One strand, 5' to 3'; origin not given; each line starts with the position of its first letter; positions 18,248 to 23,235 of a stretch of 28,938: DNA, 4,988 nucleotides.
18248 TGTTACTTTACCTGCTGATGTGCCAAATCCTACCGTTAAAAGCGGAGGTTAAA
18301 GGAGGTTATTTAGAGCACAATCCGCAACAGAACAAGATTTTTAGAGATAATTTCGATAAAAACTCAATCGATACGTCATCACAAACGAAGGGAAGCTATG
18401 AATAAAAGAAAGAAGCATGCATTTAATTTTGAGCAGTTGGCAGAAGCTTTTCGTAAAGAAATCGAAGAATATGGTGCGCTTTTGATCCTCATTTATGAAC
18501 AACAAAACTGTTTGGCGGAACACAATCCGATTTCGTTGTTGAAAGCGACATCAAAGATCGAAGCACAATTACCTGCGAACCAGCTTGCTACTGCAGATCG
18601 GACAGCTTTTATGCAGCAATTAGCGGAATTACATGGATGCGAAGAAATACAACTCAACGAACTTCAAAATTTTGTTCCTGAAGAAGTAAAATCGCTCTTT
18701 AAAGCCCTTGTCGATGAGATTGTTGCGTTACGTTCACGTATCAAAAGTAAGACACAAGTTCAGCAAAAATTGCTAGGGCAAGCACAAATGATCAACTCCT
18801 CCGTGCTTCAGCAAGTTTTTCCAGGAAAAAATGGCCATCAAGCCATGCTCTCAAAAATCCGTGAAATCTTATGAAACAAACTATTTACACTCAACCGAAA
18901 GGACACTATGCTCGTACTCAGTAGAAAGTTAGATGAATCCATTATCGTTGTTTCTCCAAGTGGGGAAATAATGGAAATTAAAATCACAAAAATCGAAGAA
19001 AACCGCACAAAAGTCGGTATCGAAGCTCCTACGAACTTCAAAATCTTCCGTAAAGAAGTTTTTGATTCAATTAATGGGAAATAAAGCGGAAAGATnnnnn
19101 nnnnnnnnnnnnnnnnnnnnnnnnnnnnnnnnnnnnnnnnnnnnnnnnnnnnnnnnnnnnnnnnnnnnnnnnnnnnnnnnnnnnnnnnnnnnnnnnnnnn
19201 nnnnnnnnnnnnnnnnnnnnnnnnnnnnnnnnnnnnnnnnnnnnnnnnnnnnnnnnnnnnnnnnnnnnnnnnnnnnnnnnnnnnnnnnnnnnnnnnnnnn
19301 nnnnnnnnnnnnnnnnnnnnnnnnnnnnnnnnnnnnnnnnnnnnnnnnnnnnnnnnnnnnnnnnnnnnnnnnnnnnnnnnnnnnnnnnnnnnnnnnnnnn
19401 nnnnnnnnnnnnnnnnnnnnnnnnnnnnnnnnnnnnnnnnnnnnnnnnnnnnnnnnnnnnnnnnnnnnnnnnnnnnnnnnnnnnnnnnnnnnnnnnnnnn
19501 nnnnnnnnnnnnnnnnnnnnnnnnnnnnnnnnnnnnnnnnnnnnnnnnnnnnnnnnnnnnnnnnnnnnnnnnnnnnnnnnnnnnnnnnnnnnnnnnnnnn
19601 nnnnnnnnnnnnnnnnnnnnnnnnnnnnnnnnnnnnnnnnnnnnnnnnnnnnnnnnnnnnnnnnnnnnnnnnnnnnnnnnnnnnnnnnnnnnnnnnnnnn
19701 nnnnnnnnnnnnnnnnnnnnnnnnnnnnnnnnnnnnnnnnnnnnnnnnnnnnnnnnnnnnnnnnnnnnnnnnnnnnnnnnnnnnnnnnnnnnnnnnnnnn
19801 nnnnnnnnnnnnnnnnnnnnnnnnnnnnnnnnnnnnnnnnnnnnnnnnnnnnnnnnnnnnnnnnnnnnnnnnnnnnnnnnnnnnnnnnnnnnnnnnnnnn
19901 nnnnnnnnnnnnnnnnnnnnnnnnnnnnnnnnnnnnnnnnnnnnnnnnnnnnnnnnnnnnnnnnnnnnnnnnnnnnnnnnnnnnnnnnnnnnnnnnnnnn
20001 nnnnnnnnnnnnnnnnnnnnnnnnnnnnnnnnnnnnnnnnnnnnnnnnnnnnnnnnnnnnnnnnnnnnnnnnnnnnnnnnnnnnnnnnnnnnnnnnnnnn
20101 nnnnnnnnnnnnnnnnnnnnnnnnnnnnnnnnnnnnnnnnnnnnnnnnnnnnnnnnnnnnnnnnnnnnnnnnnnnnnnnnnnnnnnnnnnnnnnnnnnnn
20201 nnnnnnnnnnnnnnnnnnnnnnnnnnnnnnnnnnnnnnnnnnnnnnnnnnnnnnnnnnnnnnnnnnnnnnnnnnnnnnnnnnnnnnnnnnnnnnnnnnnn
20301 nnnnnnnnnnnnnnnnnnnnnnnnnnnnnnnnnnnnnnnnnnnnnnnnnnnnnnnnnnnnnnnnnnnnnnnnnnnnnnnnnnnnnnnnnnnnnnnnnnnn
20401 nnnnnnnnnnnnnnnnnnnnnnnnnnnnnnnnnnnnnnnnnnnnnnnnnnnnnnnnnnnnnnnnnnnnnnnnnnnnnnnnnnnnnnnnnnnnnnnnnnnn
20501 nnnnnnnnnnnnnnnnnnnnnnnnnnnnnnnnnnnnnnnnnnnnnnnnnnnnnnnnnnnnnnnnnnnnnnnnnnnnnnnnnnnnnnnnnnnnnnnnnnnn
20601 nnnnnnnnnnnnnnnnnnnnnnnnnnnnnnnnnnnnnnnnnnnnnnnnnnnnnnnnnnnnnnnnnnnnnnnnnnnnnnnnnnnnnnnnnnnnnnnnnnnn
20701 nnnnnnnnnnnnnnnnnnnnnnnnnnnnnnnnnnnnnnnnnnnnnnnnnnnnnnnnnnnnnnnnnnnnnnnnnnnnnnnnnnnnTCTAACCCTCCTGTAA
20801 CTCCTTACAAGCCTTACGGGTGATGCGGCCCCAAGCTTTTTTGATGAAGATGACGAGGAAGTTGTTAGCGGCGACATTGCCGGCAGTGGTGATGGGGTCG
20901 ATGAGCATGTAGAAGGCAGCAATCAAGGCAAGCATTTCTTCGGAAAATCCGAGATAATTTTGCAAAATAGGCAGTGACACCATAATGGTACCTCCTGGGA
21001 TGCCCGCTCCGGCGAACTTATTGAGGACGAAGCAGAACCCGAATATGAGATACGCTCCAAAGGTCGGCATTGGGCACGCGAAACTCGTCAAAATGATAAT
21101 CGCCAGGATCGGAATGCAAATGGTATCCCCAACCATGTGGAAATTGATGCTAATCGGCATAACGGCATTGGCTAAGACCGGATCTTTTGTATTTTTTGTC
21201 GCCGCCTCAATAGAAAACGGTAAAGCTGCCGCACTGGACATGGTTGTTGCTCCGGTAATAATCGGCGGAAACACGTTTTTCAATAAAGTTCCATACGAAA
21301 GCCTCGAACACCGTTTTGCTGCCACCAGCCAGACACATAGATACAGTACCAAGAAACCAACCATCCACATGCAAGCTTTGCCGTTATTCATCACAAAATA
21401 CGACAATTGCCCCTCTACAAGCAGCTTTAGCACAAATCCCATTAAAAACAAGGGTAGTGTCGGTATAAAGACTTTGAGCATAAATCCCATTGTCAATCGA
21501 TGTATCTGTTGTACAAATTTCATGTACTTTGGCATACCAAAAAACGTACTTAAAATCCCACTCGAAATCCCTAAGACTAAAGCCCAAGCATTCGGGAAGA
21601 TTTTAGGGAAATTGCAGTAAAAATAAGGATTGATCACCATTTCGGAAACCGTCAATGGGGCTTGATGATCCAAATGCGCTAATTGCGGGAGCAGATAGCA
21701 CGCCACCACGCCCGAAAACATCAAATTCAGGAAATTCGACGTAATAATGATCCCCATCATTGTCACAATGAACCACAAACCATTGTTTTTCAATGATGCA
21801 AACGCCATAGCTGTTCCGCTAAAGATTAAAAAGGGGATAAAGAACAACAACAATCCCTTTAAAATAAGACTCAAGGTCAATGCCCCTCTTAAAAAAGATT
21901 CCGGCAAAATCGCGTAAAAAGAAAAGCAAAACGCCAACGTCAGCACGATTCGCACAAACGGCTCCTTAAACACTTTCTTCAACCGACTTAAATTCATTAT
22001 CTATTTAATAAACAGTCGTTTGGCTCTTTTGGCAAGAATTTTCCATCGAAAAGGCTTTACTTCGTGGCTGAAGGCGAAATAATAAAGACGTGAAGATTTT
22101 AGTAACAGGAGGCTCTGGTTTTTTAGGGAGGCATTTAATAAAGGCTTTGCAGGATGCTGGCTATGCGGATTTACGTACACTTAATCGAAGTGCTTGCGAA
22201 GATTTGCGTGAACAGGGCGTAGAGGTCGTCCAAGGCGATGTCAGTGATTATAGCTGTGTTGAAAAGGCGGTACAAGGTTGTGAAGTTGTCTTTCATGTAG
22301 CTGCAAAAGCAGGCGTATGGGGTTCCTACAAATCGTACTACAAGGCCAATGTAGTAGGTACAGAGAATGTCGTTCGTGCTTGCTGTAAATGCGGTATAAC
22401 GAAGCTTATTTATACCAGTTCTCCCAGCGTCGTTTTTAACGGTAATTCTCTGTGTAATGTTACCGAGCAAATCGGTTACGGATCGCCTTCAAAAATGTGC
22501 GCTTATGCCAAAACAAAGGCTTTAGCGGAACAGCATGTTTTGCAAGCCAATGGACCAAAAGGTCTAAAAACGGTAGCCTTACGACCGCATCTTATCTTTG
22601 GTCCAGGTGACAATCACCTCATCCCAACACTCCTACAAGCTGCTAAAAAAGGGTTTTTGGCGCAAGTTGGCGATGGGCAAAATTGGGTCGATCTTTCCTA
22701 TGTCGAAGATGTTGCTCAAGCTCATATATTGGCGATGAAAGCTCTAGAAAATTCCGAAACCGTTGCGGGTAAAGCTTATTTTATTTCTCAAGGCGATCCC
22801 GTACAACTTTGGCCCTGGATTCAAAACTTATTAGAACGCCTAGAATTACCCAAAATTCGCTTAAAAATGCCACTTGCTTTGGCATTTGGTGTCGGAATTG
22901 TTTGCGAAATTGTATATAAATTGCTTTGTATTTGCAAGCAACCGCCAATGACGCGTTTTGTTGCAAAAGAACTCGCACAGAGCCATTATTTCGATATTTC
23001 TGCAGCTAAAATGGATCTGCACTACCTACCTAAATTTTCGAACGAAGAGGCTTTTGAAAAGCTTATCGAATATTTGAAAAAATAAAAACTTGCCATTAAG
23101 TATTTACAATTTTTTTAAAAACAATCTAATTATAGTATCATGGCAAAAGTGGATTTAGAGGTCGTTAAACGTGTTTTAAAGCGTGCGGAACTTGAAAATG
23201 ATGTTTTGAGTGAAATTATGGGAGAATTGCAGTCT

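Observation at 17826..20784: FlgN-like chaperone + CsrA + repeat-rich AT-rich protein beside sctV: candidate chaperone/CsrA switch for a non-flagellar T3SS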

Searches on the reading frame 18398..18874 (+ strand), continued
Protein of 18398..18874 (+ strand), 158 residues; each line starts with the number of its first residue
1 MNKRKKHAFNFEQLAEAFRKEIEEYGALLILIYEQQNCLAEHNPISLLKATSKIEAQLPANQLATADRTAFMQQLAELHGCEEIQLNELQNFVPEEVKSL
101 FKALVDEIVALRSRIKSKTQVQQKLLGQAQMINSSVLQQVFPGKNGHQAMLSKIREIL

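Call 39: fold_search(model_id=the predicted structure, library=pdb)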
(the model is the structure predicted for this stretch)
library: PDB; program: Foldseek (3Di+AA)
matches with E <= 10: 409; with E <= 0.001: 0
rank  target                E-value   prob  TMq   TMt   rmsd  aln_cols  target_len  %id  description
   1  8e2i_E                1.6e-01  0.95  0.39  0.36   9.1       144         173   12  Cryo-EM structure of BIRC6/Smac (released 2023-02-15)
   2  9qwr_B                2.6e-01  0.82  0.41  0.39   9.1       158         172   16  MIC60 helical bundle dimer (released 2026-02-25)
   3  2fup                  3.9e-01  1.00  0.60  0.73   3.1       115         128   16  Crystal structure of a putative flagella synthesis protein flgn (pa3352) from pseudomonas aeruginosa at 1.48 A resolutio (released 2006-02-28)
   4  5jre_B                4.8e-01  0.47  0.28  0.25  17.6       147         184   12  Crystal structure of NeC3PO in complex with ssDNA. (released 2016-09-28)
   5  3l8r_A                6.2e-01  0.85  0.36  0.54   5.7       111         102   17  The crystal structure of PtcA from S. mutans (released 2010-01-12)
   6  4k2p_D                6.2e-01  0.80  0.37  0.27  11.7       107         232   18  The Structure of a Quintuple Mutant of the Tiam1 PH-CC-Ex Domain (released 2013-07-10)
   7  4tx5_A                6.2e-01  0.75  0.39  0.36   9.7       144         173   12  Crystal structure of Smac-DIABLO (in space group P65) (released 2015-07-15)
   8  5krw_MODEL_1_A        6.6e-01  0.23  0.24  0.24  16.6       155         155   12  Recognition and targeting mechanisms by chaperones in flagella assembly and operation (released 2016-08-17)
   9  7jh6_A                6.9e-01  0.69  0.40  0.36  14.1       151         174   18  De novo designed two-domain di-Zn(II) and porphyrin-binding protein (released 2020-12-09)
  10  4k2p_A                7.3e-01  0.80  0.37  0.26  11.3       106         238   18  The Structure of a Quintuple Mutant of the Tiam1 PH-CC-Ex Domain (released 2013-07-10)
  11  4k2p_C                7.3e-01  0.77  0.37  0.27  11.7       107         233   18  The Structure of a Quintuple Mutant of the Tiam1 PH-CC-Ex Domain (released 2013-07-10)
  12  9qwr_A                7.7e-01  0.35  0.35  0.34  10.1       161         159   14  MIC60 helical bundle dimer (released 2026-02-25)
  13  6jx6_A                8.5e-01  0.35  0.31  0.32   8.1       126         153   10  Tetrameric form of Smac (released 2019-12-04)
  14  6jx6_C                9.5e-01  0.72  0.40  0.42   9.0       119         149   12  Tetrameric form of Smac (released 2019-12-04)
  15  1g73_A                9.5e-01  0.72  0.39  0.40  10.0       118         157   10  CRYSTAL STRUCTURE OF SMAC BOUND TO XIAP-BIR3 DOMAIN (released 2001-01-10)
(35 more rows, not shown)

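Call 77: search_solved_structures(query=L009:9989-10489:+, max_evalue=10, show_alignments=5)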
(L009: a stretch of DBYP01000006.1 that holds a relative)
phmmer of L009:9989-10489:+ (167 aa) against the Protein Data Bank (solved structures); distinct sequences matched with E-value up to 10: 0.

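Call 82: search_protein_families(library=pfam, proteins=[L018:10672-12366:+, L020:3049-4806:+, L022:2435-4144:+], max_evalue=0.01)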
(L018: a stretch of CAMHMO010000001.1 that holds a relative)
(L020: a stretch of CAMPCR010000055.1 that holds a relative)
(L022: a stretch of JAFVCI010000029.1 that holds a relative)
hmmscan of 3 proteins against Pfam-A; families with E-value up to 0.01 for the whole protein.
L018:10672-12366:+ (565 aa): 0 families

L020:3049-4806:+ (586 aa): 0 families

L022:2435-4144:+ (570 aa): 0 families

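Call 84: find_related_loci(query=A1, collection=metagenome_contigs, flank=10000)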
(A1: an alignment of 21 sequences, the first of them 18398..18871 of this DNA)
Query A1 (158 aa) in metagenome_contigs; peptide patterns used: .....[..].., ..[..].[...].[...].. (x = any residue, [..] = any of these).
209 stretches matched a pattern; 7 encode a relative of the query (tblastn E <= 1e-3); 7 distinct loci.
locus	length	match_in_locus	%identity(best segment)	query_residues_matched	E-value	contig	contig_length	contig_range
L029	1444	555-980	73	2-143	2e-69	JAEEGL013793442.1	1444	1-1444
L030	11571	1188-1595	74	8-143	5e-62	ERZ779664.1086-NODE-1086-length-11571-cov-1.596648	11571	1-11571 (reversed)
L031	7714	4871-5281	57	2-142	2e-46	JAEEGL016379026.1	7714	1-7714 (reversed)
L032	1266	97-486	57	9-142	2e-46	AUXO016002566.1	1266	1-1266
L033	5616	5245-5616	59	8-135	8e-42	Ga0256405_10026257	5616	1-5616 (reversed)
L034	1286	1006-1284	73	2-94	1e-42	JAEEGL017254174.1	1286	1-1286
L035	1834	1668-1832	63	8-66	1e-19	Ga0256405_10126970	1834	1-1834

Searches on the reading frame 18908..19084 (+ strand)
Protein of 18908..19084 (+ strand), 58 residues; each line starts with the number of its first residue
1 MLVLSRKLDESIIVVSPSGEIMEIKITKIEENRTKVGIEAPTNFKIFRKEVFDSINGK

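Call 5: search_protein_families(library=pfam, proteins=[window:18908-19084:+], max_evalue=1)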
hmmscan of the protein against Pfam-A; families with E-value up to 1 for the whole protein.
window:18908-19084:+ (58 aa): 2 families
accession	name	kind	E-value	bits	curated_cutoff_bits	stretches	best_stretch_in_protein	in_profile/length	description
PF02599.21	CsrA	-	2.6e-16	59.8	27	1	1-55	1-51/53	Global regulator protein family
PF18540.6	DUF5626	-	0.063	14.1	26.7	1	9-37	7-35/120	Domain of unknown function (DUF5626)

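Call 8: search_protein_families(library=ncbifam, proteins=[window:18908-19084:+], max_evalue=0.1)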
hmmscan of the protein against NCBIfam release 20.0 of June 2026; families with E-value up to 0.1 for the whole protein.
window:18908-19084:+ (58 aa): 3 families
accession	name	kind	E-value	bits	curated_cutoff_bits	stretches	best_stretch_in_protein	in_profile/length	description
NF002469.0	PRK01712.1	equivalog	1.6e-13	50.4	73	1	1-56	1-52/65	carbon storage regulator CsrA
TIGR00202.1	csrA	equivalog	2e-13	50.3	70.1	1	1-56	1-52/69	carbon storage regulator CsrA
NF001844.0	PRK00568.1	equivalog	7.8e-09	35.5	106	1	1-55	1-51/76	carbon storage regulator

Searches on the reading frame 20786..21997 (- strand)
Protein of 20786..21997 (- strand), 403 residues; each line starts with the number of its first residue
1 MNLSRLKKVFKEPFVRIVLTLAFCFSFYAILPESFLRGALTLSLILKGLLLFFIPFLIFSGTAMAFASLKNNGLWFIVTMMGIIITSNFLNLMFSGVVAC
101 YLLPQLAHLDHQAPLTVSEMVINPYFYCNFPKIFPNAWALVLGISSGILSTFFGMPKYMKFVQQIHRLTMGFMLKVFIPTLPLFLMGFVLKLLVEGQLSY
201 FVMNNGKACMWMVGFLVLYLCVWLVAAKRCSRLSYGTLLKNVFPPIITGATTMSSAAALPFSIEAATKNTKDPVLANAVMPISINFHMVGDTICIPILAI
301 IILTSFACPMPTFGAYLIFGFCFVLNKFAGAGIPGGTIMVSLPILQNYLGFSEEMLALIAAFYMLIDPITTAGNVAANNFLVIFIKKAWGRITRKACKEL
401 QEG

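Call 5: search_protein_families(library=pfam, proteins=[window:20786-21997:-], max_evalue=1)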
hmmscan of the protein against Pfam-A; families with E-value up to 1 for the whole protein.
window:20786-21997:- (403 aa): 1 family
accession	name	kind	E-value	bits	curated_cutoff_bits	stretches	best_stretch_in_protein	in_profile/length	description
PF00375.23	SDF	-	4.7e-31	108.6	27.9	1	17-387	5-386/387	Sodium:dicarboxylate symporter family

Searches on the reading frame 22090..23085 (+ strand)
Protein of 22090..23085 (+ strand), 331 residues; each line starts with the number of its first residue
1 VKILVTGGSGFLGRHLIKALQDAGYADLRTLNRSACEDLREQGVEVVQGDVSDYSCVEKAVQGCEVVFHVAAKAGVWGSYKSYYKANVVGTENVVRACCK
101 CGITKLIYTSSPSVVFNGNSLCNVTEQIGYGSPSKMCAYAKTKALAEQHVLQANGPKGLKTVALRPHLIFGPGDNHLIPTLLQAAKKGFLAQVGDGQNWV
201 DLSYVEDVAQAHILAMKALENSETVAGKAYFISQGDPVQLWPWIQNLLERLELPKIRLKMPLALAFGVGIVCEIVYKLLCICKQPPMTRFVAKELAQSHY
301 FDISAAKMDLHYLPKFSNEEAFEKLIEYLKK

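Call 7: search_protein_families(library=pfam, proteins=[window:22090-23085:+], max_evalue=0.01)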
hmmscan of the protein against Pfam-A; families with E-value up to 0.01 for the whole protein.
window:22090-23085:+ (331 aa): 10 families
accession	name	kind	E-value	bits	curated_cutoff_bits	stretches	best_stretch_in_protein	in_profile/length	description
PF01073.25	3Beta_HSD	-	2e-64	217.8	22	1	4-255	1-272/280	3-beta hydroxysteroid dehydrogenase/isomerase family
PF01370.27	Epimerase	-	1.4e-42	146.3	20.9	1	3-223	1-232/240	NAD dependent epimerase/dehydratase family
PF16363.11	GDP_Man_Dehyd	-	1.3e-19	71.3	27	1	4-226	1-247/332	GDP-mannose 4,6 dehydratase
PF07993.18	NAD_binding_4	-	6.9e-18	65.2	20.1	1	56-171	81-209/258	Male sterility protein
PF04321.23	RmlD_sub_bind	-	4.4e-17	62.5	27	1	1-225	1-206/287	RmlD substrate binding domain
PF13460.12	NAD_binding_10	-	1.8e-16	61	27.2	1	7-167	1-144/184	NAD(P)H-binding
PF05368.20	NmrA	-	9.1e-14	52.2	27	1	2-111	4-107/298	NmrA-like family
PF02719.21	Polysacc_synt_2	-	4e-11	43.1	20.2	1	3-112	1-129/293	Polysaccharide biosynthesis protein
PF08659.16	KR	-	5.8e-06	26.8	22.6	1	3-66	3-77/180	KR domain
PF02254.24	TrkA_N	-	0.0028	18.4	23.8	1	8-60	5-58/116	TrkA-N domain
